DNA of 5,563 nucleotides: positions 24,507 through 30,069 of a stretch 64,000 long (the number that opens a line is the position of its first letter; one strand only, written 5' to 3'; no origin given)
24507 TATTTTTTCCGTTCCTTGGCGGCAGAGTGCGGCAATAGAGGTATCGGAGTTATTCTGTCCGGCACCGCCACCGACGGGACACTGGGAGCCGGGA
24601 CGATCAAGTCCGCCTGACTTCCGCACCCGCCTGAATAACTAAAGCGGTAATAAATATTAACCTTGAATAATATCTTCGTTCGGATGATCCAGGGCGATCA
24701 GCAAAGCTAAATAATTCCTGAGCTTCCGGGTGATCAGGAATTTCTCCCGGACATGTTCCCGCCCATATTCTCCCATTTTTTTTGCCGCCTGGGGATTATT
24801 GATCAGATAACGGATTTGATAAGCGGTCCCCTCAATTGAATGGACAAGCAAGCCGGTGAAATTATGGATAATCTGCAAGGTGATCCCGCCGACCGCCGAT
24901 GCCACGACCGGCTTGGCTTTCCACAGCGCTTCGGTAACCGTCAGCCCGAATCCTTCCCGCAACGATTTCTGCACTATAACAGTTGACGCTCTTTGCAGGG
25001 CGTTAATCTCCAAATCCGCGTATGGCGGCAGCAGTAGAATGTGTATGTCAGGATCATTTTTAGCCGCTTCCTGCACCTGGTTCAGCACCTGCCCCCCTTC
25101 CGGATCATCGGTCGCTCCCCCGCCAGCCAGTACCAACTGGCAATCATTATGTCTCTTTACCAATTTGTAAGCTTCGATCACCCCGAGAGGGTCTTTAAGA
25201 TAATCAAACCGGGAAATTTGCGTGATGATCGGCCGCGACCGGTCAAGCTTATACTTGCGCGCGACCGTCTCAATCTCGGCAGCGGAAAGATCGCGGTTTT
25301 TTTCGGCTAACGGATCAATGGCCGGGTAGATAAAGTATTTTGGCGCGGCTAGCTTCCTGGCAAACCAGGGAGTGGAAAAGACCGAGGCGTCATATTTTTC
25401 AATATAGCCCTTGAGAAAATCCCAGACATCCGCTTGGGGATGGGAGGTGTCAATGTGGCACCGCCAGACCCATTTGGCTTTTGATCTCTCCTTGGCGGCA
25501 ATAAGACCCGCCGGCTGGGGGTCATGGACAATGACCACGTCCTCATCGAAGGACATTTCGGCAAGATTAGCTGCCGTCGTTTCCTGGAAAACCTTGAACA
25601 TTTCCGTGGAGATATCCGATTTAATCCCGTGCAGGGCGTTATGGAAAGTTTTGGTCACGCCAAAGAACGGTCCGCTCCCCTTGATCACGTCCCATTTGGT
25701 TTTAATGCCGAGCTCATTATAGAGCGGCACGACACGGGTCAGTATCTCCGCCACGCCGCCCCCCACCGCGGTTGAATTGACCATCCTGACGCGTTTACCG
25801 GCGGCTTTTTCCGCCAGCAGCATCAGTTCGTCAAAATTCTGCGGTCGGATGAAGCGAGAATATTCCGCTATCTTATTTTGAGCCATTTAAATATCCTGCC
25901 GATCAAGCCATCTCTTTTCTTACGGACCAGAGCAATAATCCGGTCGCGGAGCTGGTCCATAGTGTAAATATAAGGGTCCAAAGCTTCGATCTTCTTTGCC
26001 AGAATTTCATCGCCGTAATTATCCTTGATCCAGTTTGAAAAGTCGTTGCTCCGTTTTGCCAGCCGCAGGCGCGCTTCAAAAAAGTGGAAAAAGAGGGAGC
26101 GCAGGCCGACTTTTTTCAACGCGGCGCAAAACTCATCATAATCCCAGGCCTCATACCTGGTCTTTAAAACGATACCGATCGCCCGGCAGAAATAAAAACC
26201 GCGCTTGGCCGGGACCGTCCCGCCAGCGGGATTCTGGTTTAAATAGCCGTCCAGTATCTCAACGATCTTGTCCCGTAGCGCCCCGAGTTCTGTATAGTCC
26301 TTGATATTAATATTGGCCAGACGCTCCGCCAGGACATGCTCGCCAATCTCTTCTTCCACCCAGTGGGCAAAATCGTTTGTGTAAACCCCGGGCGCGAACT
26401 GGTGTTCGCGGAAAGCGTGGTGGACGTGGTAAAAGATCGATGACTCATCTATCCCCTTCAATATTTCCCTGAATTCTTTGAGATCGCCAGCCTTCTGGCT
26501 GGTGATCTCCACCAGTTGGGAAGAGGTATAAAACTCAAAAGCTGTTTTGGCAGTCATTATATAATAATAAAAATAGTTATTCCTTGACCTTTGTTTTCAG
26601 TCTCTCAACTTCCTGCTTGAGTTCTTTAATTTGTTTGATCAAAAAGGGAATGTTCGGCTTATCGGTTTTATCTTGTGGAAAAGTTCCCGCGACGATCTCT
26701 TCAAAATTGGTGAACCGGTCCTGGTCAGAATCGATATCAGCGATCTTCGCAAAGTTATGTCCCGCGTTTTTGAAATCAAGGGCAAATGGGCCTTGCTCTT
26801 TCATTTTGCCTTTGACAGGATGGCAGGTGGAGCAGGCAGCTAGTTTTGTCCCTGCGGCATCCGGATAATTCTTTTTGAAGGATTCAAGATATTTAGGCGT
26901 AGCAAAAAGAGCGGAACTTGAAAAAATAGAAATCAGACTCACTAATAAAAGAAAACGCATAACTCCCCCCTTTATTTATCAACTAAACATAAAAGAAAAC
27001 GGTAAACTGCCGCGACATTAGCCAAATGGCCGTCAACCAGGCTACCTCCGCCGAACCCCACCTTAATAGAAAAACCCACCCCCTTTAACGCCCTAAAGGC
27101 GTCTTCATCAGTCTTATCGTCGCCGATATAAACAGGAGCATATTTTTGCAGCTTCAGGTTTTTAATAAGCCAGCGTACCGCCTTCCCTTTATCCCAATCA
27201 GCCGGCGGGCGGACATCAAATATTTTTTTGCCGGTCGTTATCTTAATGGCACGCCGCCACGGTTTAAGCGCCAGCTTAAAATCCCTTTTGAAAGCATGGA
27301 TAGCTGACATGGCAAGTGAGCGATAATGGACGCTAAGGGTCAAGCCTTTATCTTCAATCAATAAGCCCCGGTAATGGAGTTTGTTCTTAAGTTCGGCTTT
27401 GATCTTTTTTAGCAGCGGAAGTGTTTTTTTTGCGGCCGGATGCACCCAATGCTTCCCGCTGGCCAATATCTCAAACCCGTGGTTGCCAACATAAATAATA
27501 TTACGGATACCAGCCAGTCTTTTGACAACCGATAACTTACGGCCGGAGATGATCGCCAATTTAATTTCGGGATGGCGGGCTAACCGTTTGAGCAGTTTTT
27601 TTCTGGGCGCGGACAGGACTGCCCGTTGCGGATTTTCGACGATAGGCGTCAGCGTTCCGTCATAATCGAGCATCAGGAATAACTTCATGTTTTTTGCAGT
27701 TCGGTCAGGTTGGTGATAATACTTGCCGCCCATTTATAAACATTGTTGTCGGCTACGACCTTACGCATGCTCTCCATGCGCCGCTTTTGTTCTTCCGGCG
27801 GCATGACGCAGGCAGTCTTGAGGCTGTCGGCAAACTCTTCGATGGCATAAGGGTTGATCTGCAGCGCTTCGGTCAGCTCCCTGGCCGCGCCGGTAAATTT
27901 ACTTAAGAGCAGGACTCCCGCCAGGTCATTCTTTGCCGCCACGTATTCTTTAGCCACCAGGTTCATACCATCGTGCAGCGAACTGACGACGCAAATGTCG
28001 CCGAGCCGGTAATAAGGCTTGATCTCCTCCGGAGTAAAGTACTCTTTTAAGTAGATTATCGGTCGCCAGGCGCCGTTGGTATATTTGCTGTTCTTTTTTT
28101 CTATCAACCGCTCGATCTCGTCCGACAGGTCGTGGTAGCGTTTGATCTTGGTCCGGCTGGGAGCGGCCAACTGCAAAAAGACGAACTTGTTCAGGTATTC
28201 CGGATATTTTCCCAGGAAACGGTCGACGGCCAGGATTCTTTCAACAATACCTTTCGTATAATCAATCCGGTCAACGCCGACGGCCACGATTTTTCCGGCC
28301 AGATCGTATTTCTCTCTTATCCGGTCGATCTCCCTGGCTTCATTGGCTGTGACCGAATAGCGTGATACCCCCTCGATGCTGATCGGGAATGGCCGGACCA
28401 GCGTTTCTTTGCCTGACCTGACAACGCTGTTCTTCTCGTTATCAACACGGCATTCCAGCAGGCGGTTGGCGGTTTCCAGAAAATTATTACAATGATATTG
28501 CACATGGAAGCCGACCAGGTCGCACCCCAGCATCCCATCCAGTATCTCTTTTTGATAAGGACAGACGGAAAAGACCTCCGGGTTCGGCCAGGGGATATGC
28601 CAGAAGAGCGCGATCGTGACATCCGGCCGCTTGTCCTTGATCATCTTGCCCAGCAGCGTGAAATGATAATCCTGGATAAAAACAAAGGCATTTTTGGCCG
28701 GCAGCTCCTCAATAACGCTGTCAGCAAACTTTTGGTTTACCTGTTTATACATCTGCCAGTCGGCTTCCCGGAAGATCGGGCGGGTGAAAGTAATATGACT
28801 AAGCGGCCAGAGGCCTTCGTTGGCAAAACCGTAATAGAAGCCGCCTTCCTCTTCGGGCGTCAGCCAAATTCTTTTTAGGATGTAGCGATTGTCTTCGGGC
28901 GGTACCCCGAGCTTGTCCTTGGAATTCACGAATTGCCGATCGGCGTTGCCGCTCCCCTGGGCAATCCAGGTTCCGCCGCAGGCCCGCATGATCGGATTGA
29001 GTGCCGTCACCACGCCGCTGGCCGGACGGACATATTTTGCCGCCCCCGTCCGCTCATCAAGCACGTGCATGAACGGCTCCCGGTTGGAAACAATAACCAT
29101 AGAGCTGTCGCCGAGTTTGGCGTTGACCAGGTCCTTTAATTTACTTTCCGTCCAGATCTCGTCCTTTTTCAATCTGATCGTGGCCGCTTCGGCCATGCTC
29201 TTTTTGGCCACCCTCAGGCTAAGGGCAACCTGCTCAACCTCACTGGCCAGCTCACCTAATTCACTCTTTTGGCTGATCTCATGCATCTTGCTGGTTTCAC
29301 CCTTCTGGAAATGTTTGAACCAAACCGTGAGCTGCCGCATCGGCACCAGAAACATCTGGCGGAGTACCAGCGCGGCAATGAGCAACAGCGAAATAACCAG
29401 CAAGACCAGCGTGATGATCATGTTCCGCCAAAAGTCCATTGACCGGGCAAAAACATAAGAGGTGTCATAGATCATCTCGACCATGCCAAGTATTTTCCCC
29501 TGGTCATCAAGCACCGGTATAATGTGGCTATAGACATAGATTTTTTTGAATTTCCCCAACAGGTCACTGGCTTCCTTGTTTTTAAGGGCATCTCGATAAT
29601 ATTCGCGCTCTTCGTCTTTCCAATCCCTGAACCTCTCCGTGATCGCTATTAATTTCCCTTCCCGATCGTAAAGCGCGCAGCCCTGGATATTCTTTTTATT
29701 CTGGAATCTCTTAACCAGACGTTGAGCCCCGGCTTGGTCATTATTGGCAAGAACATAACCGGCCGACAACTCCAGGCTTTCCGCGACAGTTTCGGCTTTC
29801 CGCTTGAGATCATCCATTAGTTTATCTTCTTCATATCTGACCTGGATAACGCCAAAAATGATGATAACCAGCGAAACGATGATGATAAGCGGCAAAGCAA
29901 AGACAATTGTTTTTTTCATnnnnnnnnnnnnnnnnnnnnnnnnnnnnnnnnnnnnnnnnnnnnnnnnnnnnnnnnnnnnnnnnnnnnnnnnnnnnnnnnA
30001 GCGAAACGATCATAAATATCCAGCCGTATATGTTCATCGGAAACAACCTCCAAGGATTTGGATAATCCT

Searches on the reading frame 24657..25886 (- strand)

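Call 8: search_protein_families(library=pfam, proteins=[window:24657-25886:-])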
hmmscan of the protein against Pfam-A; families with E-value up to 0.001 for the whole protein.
window:24657-25886:- (409 aa): 4 families
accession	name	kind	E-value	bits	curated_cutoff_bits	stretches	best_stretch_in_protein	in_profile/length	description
PF21269.3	TreT_GT1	-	1.1e-55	187.7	27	1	35-176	1-143/144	Trehalose synthase, N-terminal domain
PF00534.26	Glycos_transf_1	-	2.6e-25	89.4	26.4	1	206-377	3-171/172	Glycosyl transferases group 1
PF13692.12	Glyco_trans_1_4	-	2.6e-14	54.1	27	1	219-364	2-142/142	Glycosyl transferases group 1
PF20706.3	GT4-conflict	-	4.8e-06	26.3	26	1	235-341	216-322/385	Family 4 Glycosyltransferase in conflict systems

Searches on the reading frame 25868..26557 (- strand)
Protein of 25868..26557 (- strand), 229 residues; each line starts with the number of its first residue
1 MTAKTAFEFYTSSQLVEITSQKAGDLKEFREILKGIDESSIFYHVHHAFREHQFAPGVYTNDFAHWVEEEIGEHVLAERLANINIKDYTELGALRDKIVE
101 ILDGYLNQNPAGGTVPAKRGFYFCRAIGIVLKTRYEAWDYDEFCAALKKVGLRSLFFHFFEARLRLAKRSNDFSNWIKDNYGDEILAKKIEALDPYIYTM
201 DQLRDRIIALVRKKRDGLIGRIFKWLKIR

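Call 8: search_protein_families(library=pfam, proteins=[window:25868-26557:-])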
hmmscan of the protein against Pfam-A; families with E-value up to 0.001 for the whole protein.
window:25868-26557:- (229 aa): 1 family
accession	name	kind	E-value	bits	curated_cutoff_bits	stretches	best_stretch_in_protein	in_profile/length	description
PF19027.5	DUF5752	-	2.7e-65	220.1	23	1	5-211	2-207/208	Family of unknown function (DUF5752)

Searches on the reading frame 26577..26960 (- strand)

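Call 8: search_protein_families(library=pfam, proteins=[window:26577-26960:-])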
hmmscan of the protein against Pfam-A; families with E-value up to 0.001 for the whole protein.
window:26577-26960:- (127 aa): 1 family
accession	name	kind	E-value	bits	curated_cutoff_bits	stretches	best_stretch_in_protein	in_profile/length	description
PF24784.1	Temptin_C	-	0.00053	20.9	27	1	28-89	7-74/98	Temptin C-terminal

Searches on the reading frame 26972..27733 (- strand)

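Call 8: search_protein_families(library=pfam, proteins=[window:26972-27733:-])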
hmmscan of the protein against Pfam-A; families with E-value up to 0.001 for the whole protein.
window:26972-27733:- (253 aa): 3 families
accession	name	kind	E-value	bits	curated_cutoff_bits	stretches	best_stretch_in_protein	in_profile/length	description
PF02358.22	Trehalose_PPase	-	1.2e-45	155.9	27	1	21-218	1-205/235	Trehalose-phosphatase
PF05116.19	S6PP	-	6.2e-07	29.7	20.3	0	169-215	154-199/247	Sucrose-6F-phosphate phosphohydrolase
PF08282.18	Hydrolase_3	-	5.7e-05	23.4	20.9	0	165-216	172-222/255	haloacid dehalogenase-like hydrolase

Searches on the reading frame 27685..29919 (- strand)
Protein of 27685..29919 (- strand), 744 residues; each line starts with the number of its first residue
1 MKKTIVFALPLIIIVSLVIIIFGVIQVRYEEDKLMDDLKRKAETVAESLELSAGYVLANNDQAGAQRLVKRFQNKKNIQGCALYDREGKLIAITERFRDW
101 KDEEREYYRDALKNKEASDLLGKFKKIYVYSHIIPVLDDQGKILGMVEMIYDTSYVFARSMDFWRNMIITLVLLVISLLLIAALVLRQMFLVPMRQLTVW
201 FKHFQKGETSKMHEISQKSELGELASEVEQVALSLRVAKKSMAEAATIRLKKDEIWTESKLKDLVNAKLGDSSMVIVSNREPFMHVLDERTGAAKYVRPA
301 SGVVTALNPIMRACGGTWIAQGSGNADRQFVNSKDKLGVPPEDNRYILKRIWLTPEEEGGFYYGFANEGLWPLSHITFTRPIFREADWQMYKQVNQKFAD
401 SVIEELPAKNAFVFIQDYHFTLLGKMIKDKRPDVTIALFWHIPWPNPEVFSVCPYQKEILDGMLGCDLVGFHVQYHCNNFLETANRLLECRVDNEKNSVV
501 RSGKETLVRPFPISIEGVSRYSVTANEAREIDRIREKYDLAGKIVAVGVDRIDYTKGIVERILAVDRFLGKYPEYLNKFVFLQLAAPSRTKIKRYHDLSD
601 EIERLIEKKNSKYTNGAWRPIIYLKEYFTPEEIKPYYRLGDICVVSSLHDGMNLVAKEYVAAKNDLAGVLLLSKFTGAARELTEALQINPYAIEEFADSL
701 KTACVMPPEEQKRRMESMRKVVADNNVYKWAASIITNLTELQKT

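Call 8: search_protein_families(library=pfam, proteins=[window:27685-29919:-])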
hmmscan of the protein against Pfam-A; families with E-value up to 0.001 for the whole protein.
window:27685-29919:- (744 aa): 4 families
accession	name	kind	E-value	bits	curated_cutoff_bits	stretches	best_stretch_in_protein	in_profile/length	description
PF00982.27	Glyco_transf_20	-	4.1e-119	398.8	32.5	1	273-739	2-472/473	Glycosyltransferase family 20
PF02743.24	dCache_1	-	3.1e-08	33.9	45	1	35-147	26-146/240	Cache domain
PF09984.15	sCache_4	-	0.00013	22.2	22.1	1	33-101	6-76/145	Single cache domain 4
PF10144.15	SMP_2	-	0.00021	21.4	28.9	1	6-96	12-104/159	Bacterial virulence factor haemolysin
